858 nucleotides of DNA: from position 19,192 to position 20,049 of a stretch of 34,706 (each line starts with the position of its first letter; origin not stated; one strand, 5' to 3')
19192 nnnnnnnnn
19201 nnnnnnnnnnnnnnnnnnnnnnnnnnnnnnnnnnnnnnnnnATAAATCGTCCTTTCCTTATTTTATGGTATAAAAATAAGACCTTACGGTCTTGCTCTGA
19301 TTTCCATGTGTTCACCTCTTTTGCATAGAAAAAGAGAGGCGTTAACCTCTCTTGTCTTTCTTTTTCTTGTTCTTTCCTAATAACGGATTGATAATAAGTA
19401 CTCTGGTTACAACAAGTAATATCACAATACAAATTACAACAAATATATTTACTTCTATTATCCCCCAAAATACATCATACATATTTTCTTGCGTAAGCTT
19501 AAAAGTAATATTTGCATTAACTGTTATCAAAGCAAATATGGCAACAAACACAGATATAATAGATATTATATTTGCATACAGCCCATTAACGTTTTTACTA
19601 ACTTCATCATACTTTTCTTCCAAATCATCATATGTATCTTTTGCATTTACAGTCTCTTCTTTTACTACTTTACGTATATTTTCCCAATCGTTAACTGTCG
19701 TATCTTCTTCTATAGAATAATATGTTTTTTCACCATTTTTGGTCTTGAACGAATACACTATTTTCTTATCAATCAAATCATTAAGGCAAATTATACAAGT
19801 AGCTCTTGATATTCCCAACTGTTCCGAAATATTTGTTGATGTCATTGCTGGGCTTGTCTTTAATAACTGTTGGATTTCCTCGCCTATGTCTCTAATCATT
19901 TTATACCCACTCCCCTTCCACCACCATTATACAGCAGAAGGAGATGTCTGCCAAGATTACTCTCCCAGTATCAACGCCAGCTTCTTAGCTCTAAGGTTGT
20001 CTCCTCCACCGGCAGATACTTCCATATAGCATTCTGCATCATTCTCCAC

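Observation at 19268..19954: Self-contained AT-rich moron encoding a membrane-anchored winged-helix protein, between the tail fibre and lysis genes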

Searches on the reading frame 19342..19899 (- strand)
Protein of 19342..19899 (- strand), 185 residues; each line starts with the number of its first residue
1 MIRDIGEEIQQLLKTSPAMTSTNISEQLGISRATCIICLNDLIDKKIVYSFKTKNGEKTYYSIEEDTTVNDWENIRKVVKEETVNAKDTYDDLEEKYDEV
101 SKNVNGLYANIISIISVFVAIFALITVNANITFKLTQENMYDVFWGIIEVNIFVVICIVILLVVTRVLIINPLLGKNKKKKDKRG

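Call 7: search_protein_families(library=pfam, proteins=[window:19342-19899:-], max_evalue=0.1)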
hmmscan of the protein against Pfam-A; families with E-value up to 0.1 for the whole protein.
window:19342-19899:- (185 aa): 8 families
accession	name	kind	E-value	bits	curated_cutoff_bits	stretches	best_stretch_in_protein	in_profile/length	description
PF13412.12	HTH_24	-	0.00021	21.2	21.9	1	12-48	11-47/48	Winged helix-turn-helix DNA-binding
PF20990.2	DUF2207_C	-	0.00071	19.8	33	1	53-165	93-179/247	Predicted membrane protein (DUF2207) C-terminal domain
PF01978.25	TrmB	-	0.0022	18.2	25.6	1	12-61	17-62/68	Sugar-specific transcriptional regulator TrmB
PF08279.18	HTH_11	-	0.0029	17.9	25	1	9-34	6-31/55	HTH domain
PF21984.2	DnaD_N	-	0.0096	16.5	27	1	20-63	37-83/101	DnaD N-terminal domain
PF06195.18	DUF996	-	0.011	16.4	31.3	1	104-169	27-94/138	Protein of unknown function (DUF996)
PF11712.13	Vma12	-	0.031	14.7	25.5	1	75-163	58-117/137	Endoplasmic reticulum-based factor for assembly of V-ATPase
PF13545.12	HTH_Crp_2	-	0.074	13.5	27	0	18-48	22-52/70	Crp-like helix-turn-helix domain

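Call 8: search_protein_families(library=phrogs, proteins=[window:19342-19899:-], max_evalue=0.1)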
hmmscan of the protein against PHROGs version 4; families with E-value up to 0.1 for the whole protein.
window:19342-19899:- (185 aa): 9 families
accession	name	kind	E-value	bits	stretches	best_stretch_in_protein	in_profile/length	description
phrog_28562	-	unknown function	8.8e-06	26.5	1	20-124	59-161/248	-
phrog_5763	-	unknown function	2.6e-05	24.6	1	50-182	102-238/283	-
phrog_5978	-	unknown function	0.00085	19.5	1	10-63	304-356/364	-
phrog_678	-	DNA, RNA and nucleotide metabolism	0.00092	19.9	1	20-68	87-139/346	replication initiation O-like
phrog_142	-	moron, auxiliary metabolic gene and host takeover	0.0018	19.4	1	4-73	12-77/116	Ren-like exclusion protein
phrog_8102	-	DNA, RNA and nucleotide metabolism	0.026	14.6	1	22-80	62-125/337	replication initiation protein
phrog_17707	-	unknown function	0.04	15.4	0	116-163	5-51/93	-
phrog_2030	-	transcription regulation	0.072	13.8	1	11-77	21-87/202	transcriptional regulator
phrog_2113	-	unknown function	0.087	13.7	0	18-66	27-75/113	-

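Call 9: search_protein_families(library=padloc, proteins=[window:19342-19899:-], max_evalue=10)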
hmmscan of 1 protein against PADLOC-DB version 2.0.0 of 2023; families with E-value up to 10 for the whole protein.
window:19342-19899:- (185 aa): 5 families
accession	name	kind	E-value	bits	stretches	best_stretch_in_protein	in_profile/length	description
PDLC01438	Csa3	-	0.00019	19.6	1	8-97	152-238/305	"CAS-I,CAS-II,CAS-III,CAS-IV,CAS-V,CAS-VI; associated_signaling"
PDLC03963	SoFic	-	0.0002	18.9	1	8-62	297-351/361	-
PDLC01268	CasR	-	0.009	14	1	18-62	136-175/179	"CAS-I,CAS-II,CAS-III,CAS-IV,CAS-V,CAS-VI; associated_signaling"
PDLC01434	CasR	-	0.0099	13.8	1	11-54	135-176/191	"CAS-I,CAS-II,CAS-III,CAS-IV,CAS-V,CAS-VI; associated_signaling"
PDLC01043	CorA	-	0.049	10.3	1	78-165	361-448/457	CorA-like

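Call 10: search_protein_families(library=ncbifam, proteins=[window:19342-19899:-], max_evalue=10)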
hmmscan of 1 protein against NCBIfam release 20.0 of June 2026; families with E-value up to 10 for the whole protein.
window:19342-19899:- (185 aa): 12 families
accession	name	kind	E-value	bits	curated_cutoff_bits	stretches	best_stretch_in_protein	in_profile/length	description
NF053606.1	Sta1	subfamily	8.9e-05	22.5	80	1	9-60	25-79/100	Sta1 family transcriptional regulator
NF040939.2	trans_reg_lrs14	equivalog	0.00024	21.1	90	1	9-58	27-76/103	Lrs14 family HTH-type transcriptional regulator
NF038251.1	AdcR_fam_Zn_TF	equivalog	0.00042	20.6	175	1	7-104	39-131/143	zinc-dependent MarR family transcriptional regulator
TIGR04176.1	MarR_EPS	equivalog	0.00062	19.8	88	1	9-61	9-63/105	MarR family EPS-associated transcriptional regulator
NF033789.1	repress_SdpR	subfamily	0.0095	15.8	100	1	8-65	12-66/79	autorepressor SdpR family transcription factor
NF053814.1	teico_TcaR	equivalog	0.016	15.3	170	1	8-100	42-133/151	MarR family transcriptional regulator TcaR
NF008273.0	PRK11050.1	equivalog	0.076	12.7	153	1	2-49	38-85/156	manganese-binding transcriptional regulator MntR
NF007297.0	PRK09775.1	equivalog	0.077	11.7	401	1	7-70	5-63/446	type II toxin-antitoxin system HipA family toxin YjjJ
NF033788.1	HTH_metalloreg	subfamily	0.089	12.6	55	1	9-67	16-72/77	metalloregulator ArsR/SmtB family transcription factor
NF046000.1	MAG1210_fam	subfamily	0.097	11.3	275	1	78-183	33-133/550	MAG1210 family protein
NF053777.1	Saro0803TransReg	equivalog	0.11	12.2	200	1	12-58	45-92/140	Saro_0803 family transcriptional regulator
NF050118.1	aa3_CtaJ_Mycob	equivalog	1.5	9.3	43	0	151-176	7-26/80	aa3-type cytochrome oxidase subunit CtaJ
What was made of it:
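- On MarR-family transcription regulator: Pfam MarR and HTH_24 and the NCBIfam MarR models all score below their cut-offs for the window protein (calls 7, 10).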

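Call 11: find_homologous_proteins(query=window:19342-19899:-, max_evalue=0.001)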
Query window:19342-19899:- (185 aa): 105 proteins with E <= 0.001 among 247 candidates.
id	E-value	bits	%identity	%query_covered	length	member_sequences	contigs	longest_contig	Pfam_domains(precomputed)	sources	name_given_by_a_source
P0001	1.8e-110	385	99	100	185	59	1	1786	-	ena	-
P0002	1.3e-108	379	98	100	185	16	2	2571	-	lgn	-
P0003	4.3e-103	361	88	100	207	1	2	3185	-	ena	-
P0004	3.6e-95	335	87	98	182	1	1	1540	-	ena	-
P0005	5.7e-94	331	86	98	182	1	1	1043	-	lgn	-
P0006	2.1e-89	316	81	98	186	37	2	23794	PF13412.13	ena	-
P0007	4.9e-89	315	81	98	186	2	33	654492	PF13412.13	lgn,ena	-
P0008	6.0e-89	315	81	98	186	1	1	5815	PF13412.13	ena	-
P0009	6.5e-89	314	81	98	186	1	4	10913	PF13412.13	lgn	-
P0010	4.9e-88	312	80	98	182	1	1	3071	-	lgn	-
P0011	4.4e-87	308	80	98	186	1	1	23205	PF13412.13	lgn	-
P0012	9.1e-87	307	82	100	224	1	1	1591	-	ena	-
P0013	1.7e-86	307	80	98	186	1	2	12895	PF13412.13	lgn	-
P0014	5.0e-86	305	80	98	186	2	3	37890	PF13412.13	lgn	-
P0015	2.6e-81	290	83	89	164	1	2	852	-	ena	-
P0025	2.1e-63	231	67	91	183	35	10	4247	PF13412.13,PF24033.2,PF04703.19,PF12802.14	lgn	-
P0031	9.8e-55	203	56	99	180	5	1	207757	PF13412.13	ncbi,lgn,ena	ncbi:winged helix-turn-helix transcriptional regulator [Dorea sp.]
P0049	5.6e-44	168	48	99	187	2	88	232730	-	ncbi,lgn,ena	-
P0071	1.9e-38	150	48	97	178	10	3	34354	PF13412.13,PF24033.2,PF13404.13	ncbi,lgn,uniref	ncbi:winged helix-turn-helix transcriptional regulator [Roseburia faecis]|uniref:winged helix-turn-h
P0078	4.7e-35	139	47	96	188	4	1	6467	PF12420.14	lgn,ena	-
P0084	7.2e-34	135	47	91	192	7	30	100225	-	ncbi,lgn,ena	-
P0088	1.7e-31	128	65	53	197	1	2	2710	-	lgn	-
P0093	3.4e-28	117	38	91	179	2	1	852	PF13412.13,PF08279.19,PF01978.26,PF12802.14,PF24034.2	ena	-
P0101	3.1e-21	94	76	38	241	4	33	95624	-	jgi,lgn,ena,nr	nr:MAG TPA: hypothetical protein [Caudoviricetes sp.]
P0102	4.5e-21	94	50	57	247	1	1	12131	-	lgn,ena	-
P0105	4.5e-17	81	58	46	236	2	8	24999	-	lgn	-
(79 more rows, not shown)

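Call 12: search_dna_similar(query=window:19342-19899:-, collection=phages, mode=protein, max_evalue=0.01)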
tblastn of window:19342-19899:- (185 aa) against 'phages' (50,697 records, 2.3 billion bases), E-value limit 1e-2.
No match.
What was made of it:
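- Tried and rejected: tblastn of the protein against 50,697 GenBank phage records found no match (call 12), so no annotated cultured phage could be used.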

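Call 13: search_solved_structures(query=window:19342-19899:-, max_evalue=1)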
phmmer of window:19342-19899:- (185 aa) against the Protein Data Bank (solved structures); distinct sequences matched with E-value up to 1: 2.
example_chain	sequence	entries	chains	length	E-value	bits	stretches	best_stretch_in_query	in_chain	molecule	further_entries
8qah_A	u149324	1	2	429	0.096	16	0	77-125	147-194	sc-CC-8-58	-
6fi9_A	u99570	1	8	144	0.42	13.9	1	12-106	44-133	Transcriptional regulator ZitR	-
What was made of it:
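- Tried and rejected: A sequence search of the PDB found nothing meaningful (call 13).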

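Call 14: search_protein_families(library=pfam, proteins=[P0025, P0071, P0093, P0078, P0101, P0105], max_evalue=0.01)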
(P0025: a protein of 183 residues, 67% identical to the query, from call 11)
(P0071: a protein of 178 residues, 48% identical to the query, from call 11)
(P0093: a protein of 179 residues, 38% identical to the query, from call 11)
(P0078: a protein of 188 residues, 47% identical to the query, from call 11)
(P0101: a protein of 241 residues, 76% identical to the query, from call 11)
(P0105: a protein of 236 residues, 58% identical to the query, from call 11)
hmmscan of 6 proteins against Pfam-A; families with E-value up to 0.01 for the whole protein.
P0025 (183 aa): 19 families
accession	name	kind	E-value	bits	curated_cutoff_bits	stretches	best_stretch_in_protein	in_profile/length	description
PF13412.12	HTH_24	-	7.5e-10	38.7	21.9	1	9-47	10-48/48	Winged helix-turn-helix DNA-binding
PF24033.1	DUF7342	-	2.7e-08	34.4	31.6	1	15-98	16-96/150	Family of unknown function (DUF7342)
PF04703.18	FaeA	-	1.1e-05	26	20.7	1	3-62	1-61/62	FaeA-like protein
PF01047.28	MarR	-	3.2e-05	24.2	24.6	1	10-57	11-58/59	MarR family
PF12802.13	MarR_2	-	3.8e-05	24.2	27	1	11-56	14-60/61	MarR family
PF08279.18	HTH_11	-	0.0001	22.5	25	1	7-55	6-52/55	HTH domain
PF12840.13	HTH_20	-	0.00043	20.6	27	1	7-42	9-44/51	Helix-turn-helix domain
PF08220.18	HTH_DeoR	-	0.00043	20.4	21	1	5-48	3-46/57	DeoR-like helix-turn-helix domain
PF01978.25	TrmB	-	0.00094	19.4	25.6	1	10-60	17-64/68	Sugar-specific transcriptional regulator TrmB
PF20990.2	DUF2207_C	-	0.0011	19.1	33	1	54-162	99-186/247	Predicted membrane protein (DUF2207) C-terminal domain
PF08281.18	Sigma70_r4_2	-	0.0021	18.1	25.7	1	17-39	27-49/54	Sigma-70, region 4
PF06195.18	DUF996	-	0.0032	18.1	31.3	1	93-167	18-94/138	Protein of unknown function (DUF996)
PF24034.1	DUF7343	-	0.0032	17.7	27.6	1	5-49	6-51/62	Domain of unknown function (DUF7343)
PF00392.27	GntR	-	0.0047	17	27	1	11-48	18-56/64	Bacterial regulatory proteins, gntR family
PF12420.13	DUF3671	-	0.0053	16.7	34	1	48-166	97-209/223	Fam-L, Fam-M like protein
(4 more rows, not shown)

P0071 (178 aa): 6 families
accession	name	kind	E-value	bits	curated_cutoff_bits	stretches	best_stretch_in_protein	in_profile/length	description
PF13412.12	HTH_24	-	3.1e-07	30.3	21.9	1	3-44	3-44/48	Winged helix-turn-helix DNA-binding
PF24033.1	DUF7342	-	3.1e-06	27.7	31.6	1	16-99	16-97/150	Family of unknown function (DUF7342)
PF13404.12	HTH_AsnC-type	-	8.1e-06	26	27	1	6-41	6-41/42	AsnC-type helix-turn-helix domain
PF08279.18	HTH_11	-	0.00097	19.4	25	1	5-59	2-54/55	HTH domain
PF13936.12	HTH_38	-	0.0029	17.7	27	1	6-39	11-42/44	Helix-turn-helix domain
PF21476.4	PF0610-like_N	-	0.0052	17.4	33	0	6-33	4-30/50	PF0610-like, N-terminal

P0093 (179 aa): 14 families
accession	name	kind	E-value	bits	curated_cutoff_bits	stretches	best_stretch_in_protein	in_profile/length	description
PF13412.12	HTH_24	-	2.4e-07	30.6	21.9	1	2-46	3-47/48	Winged helix-turn-helix DNA-binding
PF08279.18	HTH_11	-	9.3e-07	29.1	25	1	5-49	3-49/55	HTH domain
PF12802.13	MarR_2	-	5.9e-06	26.8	27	1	6-46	9-50/61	MarR family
PF24034.1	DUF7343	-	8.2e-06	26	27.6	1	3-49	4-51/62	Domain of unknown function (DUF7343)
PF01978.25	TrmB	-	1e-05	25.7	25.6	1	14-60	20-66/68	Sugar-specific transcriptional regulator TrmB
PF08220.18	HTH_DeoR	-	6.7e-05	23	21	1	5-51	3-49/57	DeoR-like helix-turn-helix domain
PF01047.28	MarR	-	0.00011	22.5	24.6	1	6-48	7-49/59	MarR family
PF01325.25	Fe_dep_repress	-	0.00079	20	26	1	6-44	12-50/60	Iron dependent repressor, N-terminal DNA binding domain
PF22194.2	F-93_WHD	-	0.00094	19.6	28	1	7-56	2-57/62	F-93, winged-helix domain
PF13545.12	HTH_Crp_2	-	0.001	19.4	27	1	16-54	22-58/70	Crp-like helix-turn-helix domain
PF25212.1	HVO_A0114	-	0.0015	18.8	27.6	1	6-59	26-79/84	HVO_A0114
PF13463.12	HTH_27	-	0.0022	18.6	22.2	1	7-57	8-62/68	Winged helix DNA-binding domain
PF04703.18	FaeA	-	0.0044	17.8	20.7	1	4-49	2-48/62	FaeA-like protein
PF25213.1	HVO_A0261_N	-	0.0063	16.8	35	1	4-52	13-60/86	HVO_A0261 N-terminal domain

P0078 (188 aa): 2 families
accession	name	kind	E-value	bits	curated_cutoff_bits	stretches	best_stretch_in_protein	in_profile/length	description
PF12420.13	DUF3671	-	7e-07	29.4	34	1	37-173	76-206/223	Fam-L, Fam-M like protein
PF20990.2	DUF2207_C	-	0.00037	20.7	33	1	37-173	74-187/247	Predicted membrane protein (DUF2207) C-terminal domain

P0101 (241 aa): 0 families

P0105 (236 aa): 0 families
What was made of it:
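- Homologs score above threshold for HTH_24 (call 14).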

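Call 15: find_encoding_contigs(protein=window:19342-19899:-, flank=10000, max_places=6)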
Protein window:19342-19899:- (185 aa): 23 contigs read that carry it; 6 places shown.
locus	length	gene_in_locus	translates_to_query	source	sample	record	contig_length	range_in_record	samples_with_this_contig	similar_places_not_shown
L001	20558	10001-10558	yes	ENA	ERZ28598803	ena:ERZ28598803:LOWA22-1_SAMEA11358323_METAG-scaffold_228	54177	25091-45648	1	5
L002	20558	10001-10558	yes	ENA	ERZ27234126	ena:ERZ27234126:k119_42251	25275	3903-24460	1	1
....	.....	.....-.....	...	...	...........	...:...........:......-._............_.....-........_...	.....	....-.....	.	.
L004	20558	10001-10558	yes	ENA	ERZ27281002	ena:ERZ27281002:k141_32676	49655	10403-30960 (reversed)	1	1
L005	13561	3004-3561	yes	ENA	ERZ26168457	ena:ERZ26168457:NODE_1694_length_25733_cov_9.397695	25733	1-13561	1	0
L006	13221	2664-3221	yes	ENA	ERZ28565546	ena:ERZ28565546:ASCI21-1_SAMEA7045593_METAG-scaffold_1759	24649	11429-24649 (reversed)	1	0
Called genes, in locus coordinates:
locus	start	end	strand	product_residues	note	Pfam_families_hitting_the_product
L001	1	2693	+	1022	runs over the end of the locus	PF10145:PhageMin_Tail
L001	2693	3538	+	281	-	-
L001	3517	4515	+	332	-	-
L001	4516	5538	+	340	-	-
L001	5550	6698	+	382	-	-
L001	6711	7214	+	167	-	-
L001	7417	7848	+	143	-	-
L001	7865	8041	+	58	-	-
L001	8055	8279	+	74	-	-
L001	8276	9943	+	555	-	-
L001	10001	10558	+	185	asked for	-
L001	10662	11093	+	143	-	PF05105:Phage_holin_4_1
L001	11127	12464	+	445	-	PF01520:Amidase_3, PF07538:ChW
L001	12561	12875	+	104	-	PF12844:HTH_19 (weak), PF01381:HTH_3, PF07022:Phage_CI_repr (weak)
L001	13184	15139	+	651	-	PF00149:Metallophos, PF02872:5_nucleotid_C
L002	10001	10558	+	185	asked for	-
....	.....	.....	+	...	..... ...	-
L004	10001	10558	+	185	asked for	-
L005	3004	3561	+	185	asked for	-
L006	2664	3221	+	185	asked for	-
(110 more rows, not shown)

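Call 16: find_encoding_contigs(protein=P0007, flank=8000, max_places=6)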
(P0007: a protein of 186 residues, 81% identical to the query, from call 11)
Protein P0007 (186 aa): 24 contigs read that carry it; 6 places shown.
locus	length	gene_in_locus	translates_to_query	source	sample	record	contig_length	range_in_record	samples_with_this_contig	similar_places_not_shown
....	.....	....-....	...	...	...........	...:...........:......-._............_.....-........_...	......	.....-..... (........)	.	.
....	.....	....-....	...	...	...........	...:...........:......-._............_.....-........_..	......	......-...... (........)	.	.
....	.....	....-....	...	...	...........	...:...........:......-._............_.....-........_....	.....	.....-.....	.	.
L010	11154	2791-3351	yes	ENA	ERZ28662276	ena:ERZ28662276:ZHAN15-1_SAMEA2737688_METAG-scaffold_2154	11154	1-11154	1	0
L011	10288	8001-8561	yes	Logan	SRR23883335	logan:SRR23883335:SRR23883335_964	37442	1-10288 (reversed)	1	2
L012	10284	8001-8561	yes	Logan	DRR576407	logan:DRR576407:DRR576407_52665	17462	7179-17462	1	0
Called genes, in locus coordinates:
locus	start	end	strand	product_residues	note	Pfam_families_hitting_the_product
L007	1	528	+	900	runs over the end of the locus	-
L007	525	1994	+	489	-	PF05709:Sipho_tail, PF22768:SPP1_Dit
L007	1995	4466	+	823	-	-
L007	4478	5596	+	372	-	-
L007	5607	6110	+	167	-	-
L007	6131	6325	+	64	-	-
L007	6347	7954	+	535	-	-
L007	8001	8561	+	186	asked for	PF13412:HTH_24 (faint)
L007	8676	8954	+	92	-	-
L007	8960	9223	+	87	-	PF16079:Phage_holin_5_2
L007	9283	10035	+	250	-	PF01510:Amidase_2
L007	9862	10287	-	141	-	PF05067:Mn_catalase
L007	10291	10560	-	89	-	PF12652:CotJB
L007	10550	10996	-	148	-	PF11007:CotJA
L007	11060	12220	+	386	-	PF01098:FTSW_RODA_SPOVE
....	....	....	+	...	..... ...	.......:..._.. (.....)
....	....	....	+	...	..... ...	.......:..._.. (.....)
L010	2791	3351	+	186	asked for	PF13412:HTH_24 (faint)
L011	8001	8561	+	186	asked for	PF13412:HTH_24 (faint)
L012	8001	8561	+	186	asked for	PF13412:HTH_24 (faint)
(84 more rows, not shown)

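Call 18: find_encoding_contigs(protein=P0049, flank=8000, max_places=5)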
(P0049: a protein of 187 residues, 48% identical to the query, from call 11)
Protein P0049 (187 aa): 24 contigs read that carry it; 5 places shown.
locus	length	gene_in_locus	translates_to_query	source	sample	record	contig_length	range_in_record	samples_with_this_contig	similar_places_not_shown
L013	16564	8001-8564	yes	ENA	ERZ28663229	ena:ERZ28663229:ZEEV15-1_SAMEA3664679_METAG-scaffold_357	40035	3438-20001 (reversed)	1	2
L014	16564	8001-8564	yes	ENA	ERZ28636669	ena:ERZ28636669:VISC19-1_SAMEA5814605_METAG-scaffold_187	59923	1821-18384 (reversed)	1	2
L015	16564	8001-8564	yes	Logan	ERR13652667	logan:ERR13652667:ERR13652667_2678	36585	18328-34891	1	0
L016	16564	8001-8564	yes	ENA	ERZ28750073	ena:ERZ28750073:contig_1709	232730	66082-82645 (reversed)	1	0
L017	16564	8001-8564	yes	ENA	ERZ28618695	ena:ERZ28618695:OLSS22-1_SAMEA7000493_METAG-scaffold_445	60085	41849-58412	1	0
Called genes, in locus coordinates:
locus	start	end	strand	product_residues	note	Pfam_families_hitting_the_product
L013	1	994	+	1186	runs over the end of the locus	-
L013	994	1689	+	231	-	-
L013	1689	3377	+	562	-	PF06605:Prophage_tail, PF21939:Gp10_C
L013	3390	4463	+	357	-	-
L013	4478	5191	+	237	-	-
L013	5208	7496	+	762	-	-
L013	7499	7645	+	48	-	-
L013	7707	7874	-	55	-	-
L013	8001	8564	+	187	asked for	-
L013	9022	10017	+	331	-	PF02899:Phage_int_SAM_1 (weak), PF13495:Phage_int_SAM_4 (weak), PF00589:Phage_integrase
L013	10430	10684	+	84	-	-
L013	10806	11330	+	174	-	-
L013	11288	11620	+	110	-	-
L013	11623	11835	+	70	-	PF16945:Phage_r1t_holin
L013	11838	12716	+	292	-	PF01183:Glyco_hydro_25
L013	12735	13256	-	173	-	PF00768:Peptidase_S11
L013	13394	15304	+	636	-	PF02922:CBM_48, PF22019:GlgB_N, PF00128:Alpha-amylase, PF02806:Alpha-amylase_C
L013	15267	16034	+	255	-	PF02616:SMC_ScpA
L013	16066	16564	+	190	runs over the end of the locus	PF04079:SMC_ScpB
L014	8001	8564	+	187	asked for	-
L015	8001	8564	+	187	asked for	-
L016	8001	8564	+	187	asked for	-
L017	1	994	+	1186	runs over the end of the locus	-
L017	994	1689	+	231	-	-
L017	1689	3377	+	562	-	PF06605:Prophage_tail, PF21939:Gp10_C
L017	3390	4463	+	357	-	-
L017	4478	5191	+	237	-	-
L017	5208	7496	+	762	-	-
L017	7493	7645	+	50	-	-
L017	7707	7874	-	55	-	-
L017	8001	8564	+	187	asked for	-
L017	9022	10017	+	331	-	PF02899:Phage_int_SAM_1 (weak), PF13495:Phage_int_SAM_4 (weak), PF00589:Phage_integrase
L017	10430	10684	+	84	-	-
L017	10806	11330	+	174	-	-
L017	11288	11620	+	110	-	-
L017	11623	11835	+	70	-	PF16945:Phage_r1t_holin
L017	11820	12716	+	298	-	PF01183:Glyco_hydro_25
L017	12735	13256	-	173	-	PF00768:Peptidase_S11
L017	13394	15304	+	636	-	PF02922:CBM_48, PF22019:GlgB_N, PF00128:Alpha-amylase, PF02806:Alpha-amylase_C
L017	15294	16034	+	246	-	PF02616:SMC_ScpA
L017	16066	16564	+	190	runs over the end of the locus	PF04079:SMC_ScpB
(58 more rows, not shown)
